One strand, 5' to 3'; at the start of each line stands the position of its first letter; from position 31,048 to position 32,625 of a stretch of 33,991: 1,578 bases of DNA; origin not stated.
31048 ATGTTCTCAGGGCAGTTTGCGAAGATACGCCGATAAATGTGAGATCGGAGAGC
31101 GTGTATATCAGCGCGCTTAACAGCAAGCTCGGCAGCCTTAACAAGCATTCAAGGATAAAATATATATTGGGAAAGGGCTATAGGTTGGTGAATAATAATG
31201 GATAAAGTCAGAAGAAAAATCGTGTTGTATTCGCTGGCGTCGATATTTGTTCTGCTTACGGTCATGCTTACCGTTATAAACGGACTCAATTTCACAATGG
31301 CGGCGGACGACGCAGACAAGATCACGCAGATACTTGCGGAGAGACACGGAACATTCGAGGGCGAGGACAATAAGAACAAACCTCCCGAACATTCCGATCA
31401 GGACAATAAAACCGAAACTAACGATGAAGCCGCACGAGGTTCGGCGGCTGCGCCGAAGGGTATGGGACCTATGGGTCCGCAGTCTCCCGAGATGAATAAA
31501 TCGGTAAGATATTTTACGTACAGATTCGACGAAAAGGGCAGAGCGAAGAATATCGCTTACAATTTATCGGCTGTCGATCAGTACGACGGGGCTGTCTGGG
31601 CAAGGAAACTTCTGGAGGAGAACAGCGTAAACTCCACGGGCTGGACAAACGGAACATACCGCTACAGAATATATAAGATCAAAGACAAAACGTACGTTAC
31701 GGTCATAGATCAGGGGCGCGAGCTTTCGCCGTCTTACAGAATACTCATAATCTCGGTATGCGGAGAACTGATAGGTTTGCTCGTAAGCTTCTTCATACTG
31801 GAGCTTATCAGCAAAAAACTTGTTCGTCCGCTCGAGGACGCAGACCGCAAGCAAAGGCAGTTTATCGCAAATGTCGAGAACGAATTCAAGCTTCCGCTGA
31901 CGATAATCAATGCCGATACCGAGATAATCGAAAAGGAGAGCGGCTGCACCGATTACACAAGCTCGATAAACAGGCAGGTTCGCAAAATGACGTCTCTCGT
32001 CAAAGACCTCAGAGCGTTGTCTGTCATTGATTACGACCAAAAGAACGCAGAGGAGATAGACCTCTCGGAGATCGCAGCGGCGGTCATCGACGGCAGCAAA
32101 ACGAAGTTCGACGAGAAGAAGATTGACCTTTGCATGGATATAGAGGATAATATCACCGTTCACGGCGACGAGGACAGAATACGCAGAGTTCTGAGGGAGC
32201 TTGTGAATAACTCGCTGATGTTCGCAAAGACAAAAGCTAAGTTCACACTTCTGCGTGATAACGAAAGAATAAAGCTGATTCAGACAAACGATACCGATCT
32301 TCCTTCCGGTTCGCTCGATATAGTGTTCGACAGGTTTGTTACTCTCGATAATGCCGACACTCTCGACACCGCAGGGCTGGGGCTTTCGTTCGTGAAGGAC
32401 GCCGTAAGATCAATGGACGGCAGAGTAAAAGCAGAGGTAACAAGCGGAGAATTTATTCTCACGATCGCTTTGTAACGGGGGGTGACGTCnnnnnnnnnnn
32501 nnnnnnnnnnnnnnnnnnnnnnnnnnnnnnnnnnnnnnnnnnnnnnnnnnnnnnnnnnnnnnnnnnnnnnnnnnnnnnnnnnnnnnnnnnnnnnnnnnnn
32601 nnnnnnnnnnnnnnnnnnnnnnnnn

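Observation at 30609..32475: Two-component pair in which both partners have lost their phosphotransfer residues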

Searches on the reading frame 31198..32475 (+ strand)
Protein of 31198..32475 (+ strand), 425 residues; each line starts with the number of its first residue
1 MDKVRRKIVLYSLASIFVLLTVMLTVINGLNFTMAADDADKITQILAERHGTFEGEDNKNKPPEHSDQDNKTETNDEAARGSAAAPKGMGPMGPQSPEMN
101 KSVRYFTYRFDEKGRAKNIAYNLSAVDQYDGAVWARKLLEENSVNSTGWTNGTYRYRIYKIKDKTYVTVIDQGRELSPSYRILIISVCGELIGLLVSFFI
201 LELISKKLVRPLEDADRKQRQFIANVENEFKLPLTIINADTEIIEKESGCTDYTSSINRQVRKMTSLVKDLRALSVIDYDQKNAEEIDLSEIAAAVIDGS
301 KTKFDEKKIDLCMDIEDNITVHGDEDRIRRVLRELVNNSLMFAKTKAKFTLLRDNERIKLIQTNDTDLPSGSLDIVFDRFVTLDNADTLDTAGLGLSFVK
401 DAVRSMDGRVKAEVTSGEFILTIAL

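Call 3: search_protein_families(library=pfam, proteins=[window:31198-32475:+], max_evalue=1)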
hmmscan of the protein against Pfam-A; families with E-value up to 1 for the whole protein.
window:31198-32475:+ (425 aa): 2 families
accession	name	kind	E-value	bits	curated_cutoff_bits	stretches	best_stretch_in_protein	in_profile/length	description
PF02518.31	HATPase_c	-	5.6e-11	43.3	26.4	1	323-416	1-97/111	Histidine kinase-, DNA gyrase B-, and HSP90-like ATPase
PF00512.31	HisKA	-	2.1e-06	28.1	26.9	1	219-278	2-64/66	His Kinase A (phospho-acceptor) domain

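Call 4: search_protein_families(library=ncbifam, proteins=[window:31198-32475:+], max_evalue=1)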
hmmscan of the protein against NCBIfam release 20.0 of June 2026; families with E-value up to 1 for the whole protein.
window:31198-32475:+ (425 aa): 54 families (the best 25 are shown)
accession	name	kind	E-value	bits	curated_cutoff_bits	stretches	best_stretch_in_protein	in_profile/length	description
NF046044.1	PnpS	equivalog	4.6e-25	88.4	400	1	214-416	165-379/390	two-component system histidine kinase PnpS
NF008312.0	PRK11100.1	equivalog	5.7e-25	88.1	356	1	220-415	257-461/477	two-component system sensor histidine kinase CreC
TIGR02966.1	phoR_proteo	equivalog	4.9e-24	84.9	334.2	1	207-416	102-323/333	phosphate regulon sensor histidine kinase PhoR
NF012163.2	BaeS_SmeS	equivalog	3.5e-23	82.3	500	1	207-413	228-443/457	sensor histidine kinase efflux regulator BaeS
NF041735.1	hist_kin_RppB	equivalog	3.4e-22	78.8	400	1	205-416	202-427/438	two-component system sensor histidine kinase RppB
NF033092.0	HK_WalK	equivalog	3.7e-21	75.3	725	1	213-417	366-583/594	cell wall metabolism sensor histidine kinase WalK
NF007837.0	PRK10549.1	equivalog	6.8e-21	74.5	603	1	207-415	228-445/466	envelope stress sensor histidine kinase BaeS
NF052314.1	T9SS_HK_PorY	subfamily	5.1e-20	71.9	350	1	207-423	199-416/418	PorY family sensor histidine kinase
NF040691.1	MtrAB_MtrB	equivalog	5.6e-19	68.5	450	1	209-420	261-487/507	MtrAB system histidine kinase MtrB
NF033091.0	HK_VanS_ACDEFG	equivalog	2e-18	66.5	400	1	214-425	69-292/293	vancomycin resistance histidine kinase VanS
NF008235.0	PRK11006.1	equivalog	2.4e-18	66.2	390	1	213-417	198-412/431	phosphate regulon sensor histidine kinase PhoR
NF053855.1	HisKinPhoRBctds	equivalog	3e-17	62.3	500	1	213-420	355-578/583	two-component system sensor histidine kinase PhoR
NF007007.0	PRK09470.1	equivalog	3.9e-17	62.3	486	1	207-414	233-445/463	envelope stress sensor histidine kinase CpxA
NF007898.0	PRK10604.1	equivalog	4.8e-17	62.2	478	1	219-414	212-409/433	two-component system sensor histidine kinase RstB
NF047465.1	hybrid_HK_LvrA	exception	1.4e-16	59.7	1200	1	207-411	190-405/819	hybrid histidine kinase/response regulator LvrA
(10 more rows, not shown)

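Call 6: search_solved_structures(query=window:31198-32475:+, max_evalue=0.001, show_alignments=4)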
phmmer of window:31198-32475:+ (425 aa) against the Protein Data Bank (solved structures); distinct sequences matched with E-value up to 0.001: 27.
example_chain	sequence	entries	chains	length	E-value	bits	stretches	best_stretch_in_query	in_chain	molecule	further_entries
4jas_A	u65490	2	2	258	8.2e-16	61.2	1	206-416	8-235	Histidine kinase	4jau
6azr_A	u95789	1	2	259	5.1e-15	58.6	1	206-416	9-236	Sensor histidine kinase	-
5uht_A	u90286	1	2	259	5.2e-15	58.5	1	206-416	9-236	Sensor histidine kinase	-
3dge_A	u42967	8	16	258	5.6e-15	58.4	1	206-416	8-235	Sensor protein | Histidine kinase | Sensor histidine kinase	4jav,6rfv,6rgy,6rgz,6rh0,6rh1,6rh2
2c2a_A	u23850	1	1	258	5.6e-15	58.4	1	206-416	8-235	SENSOR HISTIDINE KINASE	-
6rh7_A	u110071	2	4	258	1.5e-14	57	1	206-416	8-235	Sensor histidine kinase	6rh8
4i5s_A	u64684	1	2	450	1.1e-12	50.8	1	212-418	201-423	Putative histidine kinase CovS; VicK-like protein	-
4biu_A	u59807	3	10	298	1.1e-11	47.5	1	207-414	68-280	SENSOR PROTEIN CPXA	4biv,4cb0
4biw_A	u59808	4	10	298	1.4e-11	47.2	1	207-414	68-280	SENSOR PROTEIN CPXA | Sensor histidine kinase CpxA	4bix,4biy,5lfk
4biz_A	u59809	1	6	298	1.6e-11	47.1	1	207-414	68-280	SENSOR PROTEIN CPXA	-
6paj_A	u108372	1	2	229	3.6e-10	42.6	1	216-417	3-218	Sensor protein SrrB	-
5c93_A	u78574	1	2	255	1e-09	41.1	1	215-417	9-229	Histidine kinase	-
4u7n_A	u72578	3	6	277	1.3e-09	40.8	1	215-417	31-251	Histidine protein kinase sensor protein | Histidine kinase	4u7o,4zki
4q20_A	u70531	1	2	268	1.5e-09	40.6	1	211-415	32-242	Sensor protein DivL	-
7z8n_A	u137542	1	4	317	1.6e-09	40.5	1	213-418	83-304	Histidine kinase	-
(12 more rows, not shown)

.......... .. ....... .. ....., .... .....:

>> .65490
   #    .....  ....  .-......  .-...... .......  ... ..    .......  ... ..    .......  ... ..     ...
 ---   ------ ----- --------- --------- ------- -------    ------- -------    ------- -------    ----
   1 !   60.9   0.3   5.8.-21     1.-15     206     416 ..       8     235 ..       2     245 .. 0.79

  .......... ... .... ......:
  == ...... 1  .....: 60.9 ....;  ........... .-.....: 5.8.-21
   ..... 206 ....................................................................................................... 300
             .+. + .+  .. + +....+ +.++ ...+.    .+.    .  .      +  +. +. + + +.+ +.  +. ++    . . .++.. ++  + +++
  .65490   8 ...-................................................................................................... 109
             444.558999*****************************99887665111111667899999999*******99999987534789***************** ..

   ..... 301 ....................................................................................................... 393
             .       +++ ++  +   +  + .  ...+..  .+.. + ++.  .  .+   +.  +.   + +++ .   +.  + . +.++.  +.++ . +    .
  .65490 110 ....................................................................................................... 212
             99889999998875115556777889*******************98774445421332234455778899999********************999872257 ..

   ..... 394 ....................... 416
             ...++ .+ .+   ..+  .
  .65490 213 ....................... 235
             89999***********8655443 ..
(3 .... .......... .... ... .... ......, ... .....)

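Call 9: find_homologous_proteins(query=window:31198-32475:+, max_evalue=1e-10)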
Query window:31198-32475:+ (425 aa): 522 proteins with E <= 1e-10 among 8000 candidates; the best 120 are listed.
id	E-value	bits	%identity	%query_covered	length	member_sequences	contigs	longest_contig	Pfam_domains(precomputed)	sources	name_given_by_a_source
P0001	3.1e-274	927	100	100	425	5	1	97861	PF02518.32,PF00512.32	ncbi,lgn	-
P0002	3.8e-196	670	72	100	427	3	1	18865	PF02518.32,PF00512.32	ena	-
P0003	2.4e-194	664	71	100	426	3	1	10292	PF02518.32,PF00512.32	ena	-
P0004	3.6e-194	663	71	100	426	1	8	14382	PF02518.32,PF00512.32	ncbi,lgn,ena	-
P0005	5.0e-194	663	71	100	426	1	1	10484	PF02518.32,PF00512.32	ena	-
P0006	8.9e-194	662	71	100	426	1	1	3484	PF02518.32,PF00512.32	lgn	-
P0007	2.3e-185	634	69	100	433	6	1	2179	PF02518.32,PF00512.32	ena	-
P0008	4.4e-183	627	68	100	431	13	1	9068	PF02518.32,PF00512.32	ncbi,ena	-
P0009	2.1e-157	542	62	100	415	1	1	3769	PF02518.32,PF00512.32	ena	-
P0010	2.3e-147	509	56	100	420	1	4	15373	PF02518.32,PF00512.32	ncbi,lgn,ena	-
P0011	3.0e-147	509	54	100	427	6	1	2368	PF02518.32,PF00512.32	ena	-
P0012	7.2e-146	504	55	100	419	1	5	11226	PF02518.32,PF00512.32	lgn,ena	-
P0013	2.9e-145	502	54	100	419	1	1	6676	PF02518.32,PF00512.32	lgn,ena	-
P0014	4.4e-145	502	55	100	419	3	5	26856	PF02518.32,PF00512.32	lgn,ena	-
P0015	3.9e-142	492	53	100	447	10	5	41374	PF02518.32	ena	-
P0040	5.5e-127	442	51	100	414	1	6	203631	PF02518.32,PF00512.32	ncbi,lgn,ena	-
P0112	5.2e-114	399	50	100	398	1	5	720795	PF02518.32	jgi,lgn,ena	-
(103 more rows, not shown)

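Call 15: find_encoding_contigs(protein=P0001, flank=10000, max_places=3)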
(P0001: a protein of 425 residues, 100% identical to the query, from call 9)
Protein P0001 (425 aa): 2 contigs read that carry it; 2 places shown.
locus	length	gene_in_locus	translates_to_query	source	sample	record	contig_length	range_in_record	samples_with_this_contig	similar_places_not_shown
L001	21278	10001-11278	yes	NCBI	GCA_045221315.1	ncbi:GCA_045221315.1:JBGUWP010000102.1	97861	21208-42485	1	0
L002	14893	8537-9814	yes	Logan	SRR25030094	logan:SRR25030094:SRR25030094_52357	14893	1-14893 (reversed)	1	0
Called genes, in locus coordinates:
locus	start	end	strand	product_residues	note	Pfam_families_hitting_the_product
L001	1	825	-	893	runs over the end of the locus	PF00535:Glycos_transf_2, PF10111:Glyco_tranf_2_2, PF13641:Glyco_tranf_2_3, PF04464:Glyphos_transf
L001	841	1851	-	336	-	PF17101:Stealth_CR1, PF11380:Stealth_CR2, PF17103:Stealth_CR4 (weak)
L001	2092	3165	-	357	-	PF01757:Acyl_transf_3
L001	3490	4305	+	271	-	PF01661:Macro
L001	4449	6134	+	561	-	PF00069:Pkinase, PF03793:PASTA (weak)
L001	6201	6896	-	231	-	PF12844:HTH_19, PF13560:HTH_31, PF01381:HTH_3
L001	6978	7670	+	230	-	PF00300:His_Phos_1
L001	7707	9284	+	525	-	PF00128:Alpha-amylase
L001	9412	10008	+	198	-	-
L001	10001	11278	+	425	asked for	PF00512:HisKA (weak), PF02518:HATPase_c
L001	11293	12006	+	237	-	PF09359:VTC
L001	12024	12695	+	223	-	PF16316:DUF4956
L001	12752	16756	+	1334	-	-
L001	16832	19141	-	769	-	PF00128:Alpha-amylase, PF00404:Dockerin_1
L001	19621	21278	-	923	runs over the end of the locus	PF00128:Alpha-amylase, PF16738:CBM26 (weak), PF00404:Dockerin_1 (weak)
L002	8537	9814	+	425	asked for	PF00512:HisKA (weak), PF02518:HATPase_c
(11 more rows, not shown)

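Call 16: find_encoding_contigs(protein=P0040, flank=8000, max_places=2)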
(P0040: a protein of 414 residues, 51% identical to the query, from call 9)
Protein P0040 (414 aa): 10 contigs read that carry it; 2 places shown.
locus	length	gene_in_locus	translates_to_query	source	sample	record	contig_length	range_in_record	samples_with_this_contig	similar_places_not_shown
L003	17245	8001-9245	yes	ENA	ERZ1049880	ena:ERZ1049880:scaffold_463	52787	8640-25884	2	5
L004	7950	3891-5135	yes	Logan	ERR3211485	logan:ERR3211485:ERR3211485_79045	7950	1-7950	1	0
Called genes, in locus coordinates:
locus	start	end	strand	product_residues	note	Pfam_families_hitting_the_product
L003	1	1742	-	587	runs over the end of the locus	PF13231:PMT_2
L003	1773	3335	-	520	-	PF00890:FAD_binding_2 (faint), PF01266:DAO (faint), PF01593:Amino_oxidase, PF12831:FAD_oxidored (faint), PF13450:NAD_binding_8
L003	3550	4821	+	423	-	PF00330:Aconitase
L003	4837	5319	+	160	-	PF00694:Aconitase_C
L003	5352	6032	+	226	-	PF00899:ThiF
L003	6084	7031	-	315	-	PF00056:Ldh_1_N, PF02866:Ldh_1_C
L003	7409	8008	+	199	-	PF00072:Response_reg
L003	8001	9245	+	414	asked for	PF00512:HisKA (faint), PF02518:HATPase_c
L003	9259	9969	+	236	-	PF09359:VTC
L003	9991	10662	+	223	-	PF16316:DUF4956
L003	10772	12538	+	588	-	PF14262:Cthe_2159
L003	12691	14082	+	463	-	PF01554:MatE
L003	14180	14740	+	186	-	PF06130:PTAC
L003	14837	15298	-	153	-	-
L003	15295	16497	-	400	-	PF00155:Aminotran_1_2 (weak), PF01041:DegT_DnrJ_EryC1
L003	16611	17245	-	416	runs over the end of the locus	-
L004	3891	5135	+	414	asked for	PF00512:HisKA (faint), PF02518:HATPase_c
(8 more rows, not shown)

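Call 17: find_encoding_contigs(protein=P0112, flank=8000, max_places=2)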
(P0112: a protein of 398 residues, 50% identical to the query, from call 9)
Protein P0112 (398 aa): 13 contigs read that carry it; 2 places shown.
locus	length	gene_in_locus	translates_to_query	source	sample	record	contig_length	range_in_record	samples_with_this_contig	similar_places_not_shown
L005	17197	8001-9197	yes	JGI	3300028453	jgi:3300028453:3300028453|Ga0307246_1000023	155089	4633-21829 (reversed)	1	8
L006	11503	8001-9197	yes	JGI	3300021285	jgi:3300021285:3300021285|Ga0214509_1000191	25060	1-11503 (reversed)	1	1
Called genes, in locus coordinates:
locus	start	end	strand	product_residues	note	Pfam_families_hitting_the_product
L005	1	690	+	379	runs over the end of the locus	PF04055:Radical_SAM, PF06969:HemN_C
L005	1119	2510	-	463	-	PF00989:PAS, PF08448:PAS_4, PF13426:PAS_9, PF00211:Guanylate_cyc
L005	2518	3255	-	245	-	PF01261:AP_endonuc_2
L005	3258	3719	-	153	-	PF00027:cNMP_binding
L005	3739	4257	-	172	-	PF00027:cNMP_binding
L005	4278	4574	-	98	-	PF01740:STAS, PF13466:STAS_2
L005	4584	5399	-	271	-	PF04298:Zn_peptidase_2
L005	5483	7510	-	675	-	PF07228:SpoIIE, PF13581:HATPase_c_2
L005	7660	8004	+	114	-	-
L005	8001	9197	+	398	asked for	PF02518:HATPase_c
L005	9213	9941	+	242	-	PF09359:VTC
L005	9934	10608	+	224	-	PF16316:DUF4956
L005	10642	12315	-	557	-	PF00753:Lactamase_B, PF12706:Lactamase_B_2, PF23023:Anti-Pycsar_Apyc1 (faint), PF22505:RNase_J_b_CASP, PF07521:RMMBL, PF17770:RNase_J_C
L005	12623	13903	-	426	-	PF00483:NTP_transferase, PF12804:NTP_transf_3 (weak), PF25084:LbH_EIF2B (weak)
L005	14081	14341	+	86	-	-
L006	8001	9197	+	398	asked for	PF02518:HATPase_c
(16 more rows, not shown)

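Call 23: find_related_loci(query=A1, collection=genome_contigs, flank=6000)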
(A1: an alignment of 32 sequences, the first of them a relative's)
Query A1 (425 aa) in genome_contigs; peptide patterns used: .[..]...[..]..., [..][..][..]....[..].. (x = any residue, [..] = any of these).
600 stretches matched a pattern (row limit reached: there are more); 392 encode a relative of the query (tblastn E <= 1e-3); the best 80 are kept; 80 distinct loci.
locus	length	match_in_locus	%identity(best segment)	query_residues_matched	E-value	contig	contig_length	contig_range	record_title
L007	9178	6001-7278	71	1-425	0e+0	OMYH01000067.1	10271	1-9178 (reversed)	uncultured Clostridiales bacterium isolate RUG080 genome assembly, contig: scaffold_4409, whole genome shotgun sequence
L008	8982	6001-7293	68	1-425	0e+0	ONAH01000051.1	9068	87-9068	uncultured Clostridiales bacterium isolate RUG122 genome assembly, contig: k87_7776924, whole genome shotgun sequence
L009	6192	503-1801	51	1-425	8e-151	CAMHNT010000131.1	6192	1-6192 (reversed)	MAG: uncultured Clostridia bacterium isolate SRR11784288_bin.19_metaWRAP_v1.3_MAG genome assembly, contig: ERZ12202745.6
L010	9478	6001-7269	51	1-425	1e-148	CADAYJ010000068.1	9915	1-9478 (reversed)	MAG: uncultured Ruminococcus sp. isolate RUG13733 genome assembly, contig: RUG13733_asm_68, whole genome shotgun sequenc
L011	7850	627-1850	52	1-425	1e-136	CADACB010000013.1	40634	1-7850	MAG: uncultured Ruminococcus sp. isolate RUG13152 genome assembly, contig: RUG13152_asm_13, whole genome shotgun sequenc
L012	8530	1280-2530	51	1-425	8e-134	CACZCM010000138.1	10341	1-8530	MAG: uncultured Ruminococcus sp. isolate RUG12488 genome assembly, contig: RUG12488_asm_138, whole genome shotgun sequen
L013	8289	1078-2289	53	1-425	1e-133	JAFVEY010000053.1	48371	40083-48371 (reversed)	MAG: Clostridia bacterium isolate RGIG5109 Roe_deer_Rumen.Co__c966182, whole genome shotgun sequence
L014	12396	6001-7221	51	1-425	7e-133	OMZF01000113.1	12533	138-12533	uncultured Clostridiales bacterium isolate RUG098 genome assembly, contig: k87_28785496, whole genome shotgun sequence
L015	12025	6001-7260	50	1-423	1e-132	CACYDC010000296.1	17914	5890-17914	MAG: uncultured Ruminococcus sp. isolate RUG11828 genome assembly, contig: RUG11828_asm_296, whole genome shotgun sequen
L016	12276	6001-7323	47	1-425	3e-128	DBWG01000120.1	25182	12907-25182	MAG TPA_asm: Ruminococcaceae bacterium UBA1244 UBA1244_contig_150014, whole genome shotgun sequence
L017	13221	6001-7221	49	1-425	8e-126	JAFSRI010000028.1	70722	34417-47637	MAG: Clostridia bacterium isolate RGIG3403 Goat_Reticulum.Co__c675199, whole genome shotgun sequence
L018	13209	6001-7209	50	1-425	3e-124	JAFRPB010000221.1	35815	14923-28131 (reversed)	MAG: Clostridia bacterium isolate RGIG2671 Goat_Omasum-2__c589646, whole genome shotgun sequence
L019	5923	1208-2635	44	1-425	6e-124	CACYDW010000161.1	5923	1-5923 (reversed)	MAG: uncultured Ruminococcus sp. isolate RUG11851 genome assembly, contig: RUG11851_asm_161, whole genome shotgun sequen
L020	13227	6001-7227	49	1-425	4e-122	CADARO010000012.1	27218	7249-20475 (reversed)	MAG: uncultured Clostridiales bacterium isolate RUG13560 genome assembly, contig: RUG13560_asm_12, whole genome shotgun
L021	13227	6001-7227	48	1-425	1e-121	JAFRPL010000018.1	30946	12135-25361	MAG: Clostridia bacterium isolate RGIG2681 Goat_Omasum-3__c269638, whole genome shotgun sequence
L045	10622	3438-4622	43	1-421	5e-102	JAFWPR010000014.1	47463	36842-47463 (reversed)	MAG: Clostridia bacterium isolate RGIG5957 Sheep_Omasum-2__c102914, whole genome shotgun sequence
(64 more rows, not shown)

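Call 38: search_protein_families(library=ncbifam, proteins=[L045:6102-6788:+, L045:6778-8061:+], max_evalue=1e-10)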
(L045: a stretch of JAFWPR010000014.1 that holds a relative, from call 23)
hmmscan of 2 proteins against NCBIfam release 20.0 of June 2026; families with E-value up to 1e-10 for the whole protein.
L045:6102-6788:+ (228 aa): 70 families (the best 25 are shown)
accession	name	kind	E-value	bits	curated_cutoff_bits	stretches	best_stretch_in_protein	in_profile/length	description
NF041734.1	resp_reg_RppA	equivalog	1.6e-61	207.6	250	1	1-223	1-228/229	two-component system response regulator RppA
TIGR02154.1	PhoB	equivalog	6.9e-56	189.1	296.2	1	2-222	4-225/226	phosphate regulon transcriptional regulator PhoB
NF007928.2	PRK10643.1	equivalog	1e-54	185.4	330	1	1-222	1-216/216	two-component system response regulator PmrA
TIGR01387.1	cztR_silR_copR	subfamily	1.2e-52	178.7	279.2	1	3-222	1-218/218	heavy metal response regulator transcription factor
NF040689.1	MtrAB_MtrA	equivalog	5.5e-52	176.3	300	1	3-221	1-217/219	MtrAB system response regulator MtrA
NF045991.1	RespRegCtrARhodob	equivalog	3.4e-50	170.9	350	1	1-223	1-222/224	response regulator transcription factor CtrA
NF045944.1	ResRegRpaBCyano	equivalog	1.3e-49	168.6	330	1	4-222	1-227/229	response regulator transcription factor RpaB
NF012023.0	PRK15479.1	equivalog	3.5e-49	167.4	337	1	1-226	1-221/224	transcriptional regulator TctD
NF041733.1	resp_reg_CseB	equivalog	3e-47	160.9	350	1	2-223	2-227/228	two-component system response regulator CseB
NF040534.1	resp_reg_YycF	equivalog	1.4e-46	158.6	340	1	2-225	2-230/231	response regulator YycF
NF053854.1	RespRegPhoBBctds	equivalog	1.5e-46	158.5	270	1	3-222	1-224/225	two-component system response regulator PhoB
NF045914.1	RespRegNblR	equivalog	1e-45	156.1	300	1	3-223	9-226/228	response regulator transcription factor NblR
NF007346.1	PRK09836.1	equivalog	6.1e-44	150.5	420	1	1-226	1-225/227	copper/silver response regulator transcription factor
NF051850.1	RespRegRprY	equivalog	7.1e-44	150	370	1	1-222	5-226/234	response regulator transcription factor RprY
NF008296.0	PRK11083.1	equivalog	1.2e-43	149.2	273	1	2-223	5-226/228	two-component system response regulator CreB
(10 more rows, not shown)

L045:6778-8061:+ (427 aa): 49 families (the best 25 are shown)
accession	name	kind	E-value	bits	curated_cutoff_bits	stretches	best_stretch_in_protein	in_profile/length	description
TIGR01386.1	cztS_silS_copS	subfamily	9.7e-42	143.5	292.55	1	202-421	231-457/457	heavy metal sensor histidine kinase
NF046044.1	PnpS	equivalog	1.5e-41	142.8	400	1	206-421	164-390/390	two-component system histidine kinase PnpS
TIGR02966.1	phoR_proteo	equivalog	3.2e-40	138.2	334.2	1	197-413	99-325/333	phosphate regulon sensor histidine kinase PhoR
NF041735.1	hist_kin_RppB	equivalog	3.6e-40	138.1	400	1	173-421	176-438/438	two-component system sensor histidine kinase RppB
NF052314.1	T9SS_HK_PorY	subfamily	5.9e-35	121.1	350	1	206-419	205-417/418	PorY family sensor histidine kinase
NF008312.0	PRK11100.1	equivalog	7.2e-35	120.7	356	1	211-421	255-473/477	two-component system sensor histidine kinase CreC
NF033092.0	HK_WalK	equivalog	1.2e-34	119.9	725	1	206-421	366-593/594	cell wall metabolism sensor histidine kinase WalK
NF007345.0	PRK09835.1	subfamily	3.5e-32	111.6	423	1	195-421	244-479/482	Cu(+)/Ag(+) sensor histidine kinase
NF040691.1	MtrAB_MtrB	equivalog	2.7e-31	109.1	450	1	200-426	259-496/507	MtrAB system histidine kinase MtrB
NF012163.2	BaeS_SmeS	equivalog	1.9e-30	106.2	500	1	201-407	229-442/457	sensor histidine kinase efflux regulator BaeS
NF007837.0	PRK10549.1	equivalog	1.5e-29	103.1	603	1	201-424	229-460/466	envelope stress sensor histidine kinase BaeS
NF033091.0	HK_VanS_ACDEFG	equivalog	3e-29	102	400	1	206-421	68-293/293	vancomycin resistance histidine kinase VanS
NF007007.0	PRK09470.1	equivalog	1.1e-28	100.4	486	1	200-423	233-460/463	envelope stress sensor histidine kinase CpxA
NF008235.0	PRK11006.1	equivalog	1.2e-25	90.3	390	1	206-421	198-422/431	phosphate regulon sensor histidine kinase PhoR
TIGR03785.1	marine_sort_HK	equivalog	4.1e-24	84.9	612.2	1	204-421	477-703/703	proteobacterial dedicated sortase system histidine kinase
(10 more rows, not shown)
